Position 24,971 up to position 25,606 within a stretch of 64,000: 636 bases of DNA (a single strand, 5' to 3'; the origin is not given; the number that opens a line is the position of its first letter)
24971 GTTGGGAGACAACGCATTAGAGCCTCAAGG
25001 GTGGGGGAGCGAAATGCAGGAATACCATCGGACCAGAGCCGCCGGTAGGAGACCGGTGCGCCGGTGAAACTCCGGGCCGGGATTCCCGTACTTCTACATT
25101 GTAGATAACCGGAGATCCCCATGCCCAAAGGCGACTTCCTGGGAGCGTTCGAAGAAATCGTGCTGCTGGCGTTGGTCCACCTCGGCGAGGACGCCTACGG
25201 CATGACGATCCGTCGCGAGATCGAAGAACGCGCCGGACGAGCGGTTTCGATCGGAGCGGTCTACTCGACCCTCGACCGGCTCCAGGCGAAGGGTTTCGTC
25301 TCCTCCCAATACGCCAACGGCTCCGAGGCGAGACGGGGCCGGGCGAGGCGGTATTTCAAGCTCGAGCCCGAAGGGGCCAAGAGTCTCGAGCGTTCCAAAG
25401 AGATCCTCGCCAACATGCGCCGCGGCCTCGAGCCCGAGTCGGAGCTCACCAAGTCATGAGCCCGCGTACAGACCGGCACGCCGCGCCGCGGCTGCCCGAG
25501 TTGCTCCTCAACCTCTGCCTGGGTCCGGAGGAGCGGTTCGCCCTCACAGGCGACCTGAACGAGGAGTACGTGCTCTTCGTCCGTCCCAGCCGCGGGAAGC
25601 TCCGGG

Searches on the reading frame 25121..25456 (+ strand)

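Call 73: search_protein_families(library=ncbifam, proteins=[window:25121-25456:+], max_evalue=0.001)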
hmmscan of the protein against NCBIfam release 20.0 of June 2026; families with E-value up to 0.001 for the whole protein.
window:25121-25456:+ (112 aa): 2 families
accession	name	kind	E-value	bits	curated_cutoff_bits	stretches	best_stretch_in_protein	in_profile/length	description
TIGR03433.1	padR_acidobact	paralog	6.6e-10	39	101.8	1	13-99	7-91/101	PadR family transcriptional regulator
NF053635.1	TransRegRv3488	equivalog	1.1e-07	32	140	1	25-101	22-93/98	Rv3488 family transcriptional regulator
